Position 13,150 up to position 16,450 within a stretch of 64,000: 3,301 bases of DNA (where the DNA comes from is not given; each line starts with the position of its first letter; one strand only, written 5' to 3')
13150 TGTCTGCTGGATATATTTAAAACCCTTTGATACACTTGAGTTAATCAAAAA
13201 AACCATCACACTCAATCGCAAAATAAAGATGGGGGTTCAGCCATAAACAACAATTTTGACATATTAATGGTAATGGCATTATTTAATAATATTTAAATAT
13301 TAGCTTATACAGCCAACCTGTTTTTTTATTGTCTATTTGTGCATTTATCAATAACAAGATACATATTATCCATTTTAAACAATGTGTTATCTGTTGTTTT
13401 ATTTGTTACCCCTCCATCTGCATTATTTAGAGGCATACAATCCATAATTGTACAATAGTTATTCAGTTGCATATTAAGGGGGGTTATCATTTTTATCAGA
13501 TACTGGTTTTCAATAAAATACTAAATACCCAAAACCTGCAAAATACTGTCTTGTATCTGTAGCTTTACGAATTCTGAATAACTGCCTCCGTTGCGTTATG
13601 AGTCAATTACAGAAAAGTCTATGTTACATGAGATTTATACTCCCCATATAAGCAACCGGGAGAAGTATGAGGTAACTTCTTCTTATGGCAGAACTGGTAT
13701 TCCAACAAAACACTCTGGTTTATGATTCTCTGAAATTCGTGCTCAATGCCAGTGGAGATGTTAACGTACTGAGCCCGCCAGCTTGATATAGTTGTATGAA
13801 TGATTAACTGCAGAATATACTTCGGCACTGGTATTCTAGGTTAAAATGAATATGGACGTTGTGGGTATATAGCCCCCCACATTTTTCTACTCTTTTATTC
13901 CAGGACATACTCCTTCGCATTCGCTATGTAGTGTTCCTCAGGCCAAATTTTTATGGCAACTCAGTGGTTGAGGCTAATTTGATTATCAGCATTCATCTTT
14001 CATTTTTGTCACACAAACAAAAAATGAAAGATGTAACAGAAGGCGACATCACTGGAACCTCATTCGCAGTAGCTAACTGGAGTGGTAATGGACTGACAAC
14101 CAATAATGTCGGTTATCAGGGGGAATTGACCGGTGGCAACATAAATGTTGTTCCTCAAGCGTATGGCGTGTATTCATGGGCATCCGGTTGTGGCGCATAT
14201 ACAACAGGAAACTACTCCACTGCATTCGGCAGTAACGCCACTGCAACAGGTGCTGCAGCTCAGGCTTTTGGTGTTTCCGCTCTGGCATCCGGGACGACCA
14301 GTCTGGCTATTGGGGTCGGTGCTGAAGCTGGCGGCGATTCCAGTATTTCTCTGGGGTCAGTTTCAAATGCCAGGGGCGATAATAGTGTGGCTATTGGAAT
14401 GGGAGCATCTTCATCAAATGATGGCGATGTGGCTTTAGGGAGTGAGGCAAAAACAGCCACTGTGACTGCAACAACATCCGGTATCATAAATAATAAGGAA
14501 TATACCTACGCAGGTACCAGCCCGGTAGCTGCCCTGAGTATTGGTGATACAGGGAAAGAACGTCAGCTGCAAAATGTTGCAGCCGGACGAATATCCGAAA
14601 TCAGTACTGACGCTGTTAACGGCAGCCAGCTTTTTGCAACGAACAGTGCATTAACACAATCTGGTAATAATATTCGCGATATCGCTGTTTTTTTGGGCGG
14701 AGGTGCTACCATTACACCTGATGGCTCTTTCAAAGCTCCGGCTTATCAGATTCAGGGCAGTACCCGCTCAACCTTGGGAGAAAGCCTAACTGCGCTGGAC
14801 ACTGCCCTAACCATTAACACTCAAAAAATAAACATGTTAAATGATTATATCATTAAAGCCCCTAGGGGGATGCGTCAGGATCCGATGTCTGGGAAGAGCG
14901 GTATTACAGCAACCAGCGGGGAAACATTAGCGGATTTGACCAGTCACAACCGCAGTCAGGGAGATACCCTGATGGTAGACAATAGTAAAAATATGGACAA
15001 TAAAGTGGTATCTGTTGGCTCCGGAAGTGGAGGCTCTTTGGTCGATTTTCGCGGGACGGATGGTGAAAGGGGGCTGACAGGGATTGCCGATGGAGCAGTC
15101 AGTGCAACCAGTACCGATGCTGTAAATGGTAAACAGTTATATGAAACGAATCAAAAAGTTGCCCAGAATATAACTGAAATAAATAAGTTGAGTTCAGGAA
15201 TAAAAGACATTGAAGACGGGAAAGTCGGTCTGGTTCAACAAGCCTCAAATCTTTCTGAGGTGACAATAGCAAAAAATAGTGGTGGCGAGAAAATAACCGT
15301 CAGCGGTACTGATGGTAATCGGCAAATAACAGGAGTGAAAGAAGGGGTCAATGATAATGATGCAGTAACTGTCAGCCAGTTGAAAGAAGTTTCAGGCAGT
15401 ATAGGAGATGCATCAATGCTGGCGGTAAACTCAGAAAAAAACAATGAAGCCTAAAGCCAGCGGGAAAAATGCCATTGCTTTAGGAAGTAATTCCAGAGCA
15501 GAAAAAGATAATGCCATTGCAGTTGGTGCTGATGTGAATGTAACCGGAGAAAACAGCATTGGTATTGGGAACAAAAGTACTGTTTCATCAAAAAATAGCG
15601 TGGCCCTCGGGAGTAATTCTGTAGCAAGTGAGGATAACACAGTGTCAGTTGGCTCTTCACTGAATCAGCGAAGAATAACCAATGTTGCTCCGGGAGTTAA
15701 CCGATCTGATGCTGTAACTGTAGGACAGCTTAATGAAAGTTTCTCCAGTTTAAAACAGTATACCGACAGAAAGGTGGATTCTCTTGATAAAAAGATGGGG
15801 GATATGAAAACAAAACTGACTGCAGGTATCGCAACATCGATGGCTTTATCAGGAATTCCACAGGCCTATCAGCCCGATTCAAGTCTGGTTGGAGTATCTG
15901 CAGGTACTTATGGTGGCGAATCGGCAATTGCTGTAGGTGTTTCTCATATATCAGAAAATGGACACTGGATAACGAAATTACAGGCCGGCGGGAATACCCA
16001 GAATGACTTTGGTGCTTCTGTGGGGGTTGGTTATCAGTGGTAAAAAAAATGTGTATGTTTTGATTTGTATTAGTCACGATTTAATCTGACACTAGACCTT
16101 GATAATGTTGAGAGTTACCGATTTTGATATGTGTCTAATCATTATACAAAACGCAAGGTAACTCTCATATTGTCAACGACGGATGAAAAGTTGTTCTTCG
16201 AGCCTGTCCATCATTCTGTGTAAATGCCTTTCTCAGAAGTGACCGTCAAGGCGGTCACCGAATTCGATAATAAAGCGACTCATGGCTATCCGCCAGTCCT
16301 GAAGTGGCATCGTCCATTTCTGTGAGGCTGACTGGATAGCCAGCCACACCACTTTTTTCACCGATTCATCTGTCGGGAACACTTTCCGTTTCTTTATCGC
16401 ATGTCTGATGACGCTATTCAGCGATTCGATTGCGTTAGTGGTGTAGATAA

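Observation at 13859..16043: TAA paralogue switched off by a +1 slip in a poly-A tract (A7 versus A6 in the intact copy)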

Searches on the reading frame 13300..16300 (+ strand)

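Call 30: search_protein_families(proteins=[L001:5687-7987:+], library=ncbifam)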
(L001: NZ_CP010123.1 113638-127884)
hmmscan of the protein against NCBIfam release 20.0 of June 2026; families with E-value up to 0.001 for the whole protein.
L001:5687-7987:+ (767 aa): 6 families
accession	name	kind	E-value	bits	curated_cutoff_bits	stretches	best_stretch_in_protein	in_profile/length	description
NF033477.2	EmaA_autotrans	exception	2.1e-45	154.6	3000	5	642-767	1979-2100/2100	collagen-binding adhesin autotransporter EmaA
NF033481.2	auto_Ata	exception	6.6e-45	153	2500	5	438-557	1596-1718/1862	trimeric autotransporter adhesin Ata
NF040984.1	BimA_first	exception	5.2e-30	104.9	800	2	571-767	323-515/517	trimeric autotransporter actin-nucleating factor BimA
NF040983.1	BimA_second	exception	2.8e-28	98.9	600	1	556-767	173-379/381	trimeric autotransporter actin-nucleating factor BimA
NF033478.1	YadA_autotrans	exception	1.4e-26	93.5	750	3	148-313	94-262/459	trimeric autotransporter adhesin YadA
NF033870.1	VOMP_auto_Cterm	subfamily_domain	2e-20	73.5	500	3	657-751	237-331/347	Vomp family autotransporter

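Call 31: search_solved_structures(query=L001:5687-7987:+, max_evalue=0.001)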
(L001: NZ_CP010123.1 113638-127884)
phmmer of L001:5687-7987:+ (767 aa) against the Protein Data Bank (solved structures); distinct sequences matched with E-value up to 0.001: 25.
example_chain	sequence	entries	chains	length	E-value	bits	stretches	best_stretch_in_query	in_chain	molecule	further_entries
7o23_A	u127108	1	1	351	4.8e-29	104.7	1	573-671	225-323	Autotransporter adhesin BpaC,Autotransporter adhesin BpaC,General control transcription fa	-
4usx_A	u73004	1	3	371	2.2e-28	102.5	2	169-336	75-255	TRIMERIC AUTOTRANSPORTER ADHESIN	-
3wpa_A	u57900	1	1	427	1.7e-25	92.9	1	441-537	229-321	Trimeric autotransporter adhesin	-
2yo0_A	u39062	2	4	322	7.2e-25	90.9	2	512-674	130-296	GENERAL CONTROL PROTEIN GCN4, PUTATIVE INNER MEMBRANE PROTEIN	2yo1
2yo3_A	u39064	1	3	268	7.4e-21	77.6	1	583-675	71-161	GENERAL CONTROL PROTEIN GCN4, PUTATIVE INNER MEMBRANE PROTEIN, GENERAL CONTROL PROTEIN GCN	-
3wpo_A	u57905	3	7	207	7.4e-21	77.6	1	417-557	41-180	Trimeric autotransporter adhesin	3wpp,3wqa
3emo_C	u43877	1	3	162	9.6e-19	70.6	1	678-767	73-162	Hia (Adhesin)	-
3la9_A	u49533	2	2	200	6.1e-16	61.4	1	208-303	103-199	Haemagglutinin family protein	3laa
3s6l_A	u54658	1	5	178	1e-14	57.4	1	594-673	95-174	Hep_Hag family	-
2gr7_A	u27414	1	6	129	1.2e-14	57.1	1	678-767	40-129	Adhesin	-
2gr8_A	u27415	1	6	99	1.1e-13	54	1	692-767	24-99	Adhesin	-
3ntn_A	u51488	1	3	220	4.2e-13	52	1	223-316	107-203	UspA1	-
1p9h_A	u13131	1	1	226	5e-13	51.7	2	576-678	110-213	Invasin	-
3pr7_A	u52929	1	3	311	3.5e-09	39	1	223-304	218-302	UspA1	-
9gh4_A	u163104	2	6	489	1.8e-08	36.7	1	588-664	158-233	Cell surface protein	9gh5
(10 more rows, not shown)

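Call 32: profile_search(protein=L001:5687-7987:+)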
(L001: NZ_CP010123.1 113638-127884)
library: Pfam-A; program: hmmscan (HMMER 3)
A. the first sequence (767 residues): domains with independent E <= 10: 14; with E <= 0.001: 9
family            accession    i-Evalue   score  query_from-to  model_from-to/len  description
YadA_anchor       PF03895.21    3.9e-17    62.5     707-767         1-60/60  YadA-like membrane anchor domain
YadA_stalk        PF05662.19      1e-10    42.2     446-488         2-41/43  Coiled stalk of trimeric autotransporter adhesin
YadA_stalk        PF05662.19    1.2e-10    42.0     276-314         1-36/43  Coiled stalk of trimeric autotransporter adhesin
YadA_stalk        PF05662.19    6.5e-10    39.7     645-681         1-37/43  Coiled stalk of trimeric autotransporter adhesin
YadA_stalk        PF05662.19    2.8e-09    37.6     529-565         1-37/43  Coiled stalk of trimeric autotransporter adhesin
YadA_head         PF05658.19    2.1e-07    31.6     573-597         1-25/27  YadA head domain repeat (2 copies)
YadA_head         PF05658.19      6e-06    26.9     602-627         2-27/27  YadA head domain repeat (2 copies)
YadA_head         PF05658.19    0.00015    22.5     197-223         1-27/27  YadA head domain repeat (2 copies)
YadA_head         PF05658.19    0.00031    21.5     617-639         3-25/27  YadA head domain repeat (2 copies)
YadA_head         PF05658.19     0.0029    18.4     211-237         1-27/27  YadA head domain repeat (2 copies)
YadA_head         PF05658.19     0.0038    18.0     183-207         1-25/27  YadA head domain repeat (2 copies)
YadA_head         PF05658.19      0.075    13.9     141-167         1-27/27  YadA head domain repeat (2 copies)
Phage_T7_tail     PF03906.20       0.55    10.3     642-670       126-154/157  Phage T7 tail fibre protein, N-terminal domain
YadA_anchor       PF03895.21        5.6     7.6     196-228         4-34/60  YadA-like membrane anchor domain

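Call 35: find_homologous_proteins(query=L001:5687-7987:+, max_evalue=1e-20)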
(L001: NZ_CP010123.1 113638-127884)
Query L001:5687-7987:+ (767 aa): 3806 proteins with E <= 1e-20 among 8000 candidates; the best 120 are listed.
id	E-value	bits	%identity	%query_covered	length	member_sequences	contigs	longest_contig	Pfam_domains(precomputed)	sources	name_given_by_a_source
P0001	0.0e+0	1565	98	100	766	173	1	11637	PF03895.22,PF05658.20,PF05662.20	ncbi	ncbi:YadA family autotransporter adhesin [Escherichia coli O74:H39]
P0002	0.0e+0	1339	94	91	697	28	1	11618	PF03895.22,PF05658.20,PF05662.20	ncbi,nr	ncbi:hypothetical protein DXT11_26935 [Escherichia coli]|nr:hypothetical protein [Escherichia coli]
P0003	0.0e+0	1315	58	100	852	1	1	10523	PF03895.22,PF05658.20,PF05662.20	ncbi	ncbi:TPA: YadA family autotransporter adhesin [Escherichia coli]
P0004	0.0e+0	1250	87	92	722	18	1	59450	PF05658.20,PF05662.20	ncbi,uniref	ncbi:hypothetical protein FPV20_20055, partial [Escherichia coli O177]|uniref:YadA family autotransp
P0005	6.2e-283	959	97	63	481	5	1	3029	PF03895.22,PF05658.20,PF05662.20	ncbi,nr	ncbi:YadA-like family protein, partial [Escherichia coli]|nr:YadA-like family protein [Escherichia c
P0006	1.8e-278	944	54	79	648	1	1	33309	PF05658.20,PF05662.20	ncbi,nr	ncbi:hypothetical protein CS808_004118 [Escherichia coli]|nr:hypothetical protein [Escherichia coli]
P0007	7.2e-260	883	52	76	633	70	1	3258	PF05658.20,PF05662.20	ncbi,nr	ncbi:TPA: hypothetical protein J6O31_005207, partial [Escherichia coli]|nr:hypothetical protein [Esc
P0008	4.2e-216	738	76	64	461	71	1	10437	PF03895.22,PF05658.20,PF05662.20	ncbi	ncbi:YadA family autotransporter adhesin, partial [Escherichia coli]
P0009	1.4e-209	716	49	61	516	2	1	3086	PF05658.20,PF05662.20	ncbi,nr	ncbi:hypothetical protein FFW73_26335, partial [Escherichia coli]|nr:hypothetical protein [Escherich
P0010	6.4e-208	711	78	62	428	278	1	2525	PF03895.22,PF05658.20,PF05662.20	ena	-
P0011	3.1e-176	606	70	57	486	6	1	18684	PF05658.20,PF05662.20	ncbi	ncbi:hypothetical protein ACVCSR_005112, partial [Escherichia coli]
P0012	7.2e-164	565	50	64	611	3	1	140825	PF03895.22,PF05658.20,PF05662.20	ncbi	-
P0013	2.0e-161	557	42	81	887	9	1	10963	PF19686.5,PF03895.22,PF05658.20,PF05662.20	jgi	jgi:hypothetical protein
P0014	1.3e-159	551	38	42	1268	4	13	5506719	PF13018.12,PF03895.22,PF05658.20,PF05662.20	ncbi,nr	ncbi:YadA-like family protein [Xanthomonas citri pv. glycines]|nr:YadA-like family protein [Xanthomo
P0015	3.7e-159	550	48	32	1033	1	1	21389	PF03895.22,PF05658.20,PF05662.20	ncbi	ncbi:YadA family autotransporter adhesin [Klebsiella grimontii]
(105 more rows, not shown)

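Call 56: search_dna_similar(query=L001:5687-7987:+, collection=plasmids, mode=protein, max_rows=40, rows=spread, max_evalue=1e-20)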
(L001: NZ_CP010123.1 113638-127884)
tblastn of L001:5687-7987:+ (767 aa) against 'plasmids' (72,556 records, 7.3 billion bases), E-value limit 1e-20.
Records with a match: 345; places in all: 374; records where one place covers at least 80% of the query: 7.
Best place of each record, by identity: >=99% 3; 80-90% 4; <60% 338.
By first word of the organism name: Ralstonia 128; Burkholderia 127; Escherichia 73; Paraburkholderia 3; Arsenophonus 2; Serratia 1; Hafnia 1; Enterobacter 1; Sinorhizobium 1; Xanthomonas 1; and 7 more.
By predicted mobility (MOB-suite, as given by PLSDB): conjugative 168; mobilizable 108; non-mobilizable 69.
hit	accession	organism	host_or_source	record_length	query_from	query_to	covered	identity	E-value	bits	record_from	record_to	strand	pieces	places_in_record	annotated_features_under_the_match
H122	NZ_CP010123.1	Escherichia coli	cow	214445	1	767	100%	100.0%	0e+0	1387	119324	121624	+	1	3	YadA-like family protein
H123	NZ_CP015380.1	Hafnia alvei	Homo sapiens,single culture,urine,urine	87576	272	767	60%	39.2%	2e-66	280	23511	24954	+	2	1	YadA-like family protein | hypothetical protein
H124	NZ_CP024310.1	Sinorhizobium fredii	Phaseolus vulgaris,cell culture,plant ...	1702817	231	671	57%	31.0%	2e-25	121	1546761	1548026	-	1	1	record has no annotation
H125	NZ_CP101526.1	Burkholderia arboris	mixed culture,soil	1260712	439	767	43%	37.2%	3e-50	198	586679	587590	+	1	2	none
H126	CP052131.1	Ralstonia solanacearum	tomato,cell culture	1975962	275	664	51%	31.4%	6e-26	122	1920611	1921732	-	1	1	hypothetical protein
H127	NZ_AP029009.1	Ralstonia pseudosolanacearum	-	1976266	275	664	51%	31.1%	4e-26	123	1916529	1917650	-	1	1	none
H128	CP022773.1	Ralstonia solanacearum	Solanum tuberosum,single cell,Potato ...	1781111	275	664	51%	31.1%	4e-26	123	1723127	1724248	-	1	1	hemagglutinin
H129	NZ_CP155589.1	Ralstonia solanacearum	Musa sp.,cell culture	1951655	275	664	51%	30.6%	5e-24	116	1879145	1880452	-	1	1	none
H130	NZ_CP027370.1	Escherichia coli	Homo sapiens,stool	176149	445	767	42%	36.0%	9e-24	115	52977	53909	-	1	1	YadA-like family protein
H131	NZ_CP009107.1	Escherichia coli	human stool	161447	445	767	42%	35.5%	6e-24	116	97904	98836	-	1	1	YadA-like family protein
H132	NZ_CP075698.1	Escherichia coli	Homo sapiens,stool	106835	445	767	42%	35.1%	3e-24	117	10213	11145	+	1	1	YadA-like family protein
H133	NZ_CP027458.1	Escherichia coli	-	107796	445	767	42%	35.1%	5e-24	116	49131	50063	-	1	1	YadA-like family protein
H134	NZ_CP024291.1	Escherichia coli O178:H19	Homo sapiens,stool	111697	445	767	42%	35.1%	5e-24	116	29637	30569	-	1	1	YadA-like family protein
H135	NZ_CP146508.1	Escherichia coli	Ground beef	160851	445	767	42%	35.1%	5e-24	116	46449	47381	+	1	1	YadA-like family protein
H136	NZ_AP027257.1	Escherichia coli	Homo sapiens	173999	445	767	42%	35.1%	5e-24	116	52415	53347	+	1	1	sab: autotransporter adhesin Sab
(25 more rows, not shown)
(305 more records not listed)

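Call 57: search_protein_families(proteins=[L004:3014-4048:+], library=ncbifam, max_evalue=0.001)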
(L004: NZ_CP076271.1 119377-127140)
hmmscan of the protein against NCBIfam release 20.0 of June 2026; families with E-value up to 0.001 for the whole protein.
L004:3014-4048:+ (345 aa): 0 families

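Call 59: profile_search(protein=L004:3014-4048:+)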
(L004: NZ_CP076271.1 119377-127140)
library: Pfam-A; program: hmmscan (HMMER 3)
A. the first sequence (345 residues): domains with independent E <= 10: 0; with E <= 0.001: 0
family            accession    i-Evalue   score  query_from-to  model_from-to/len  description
(no Pfam family matches the first sequence, even at E <= 10)
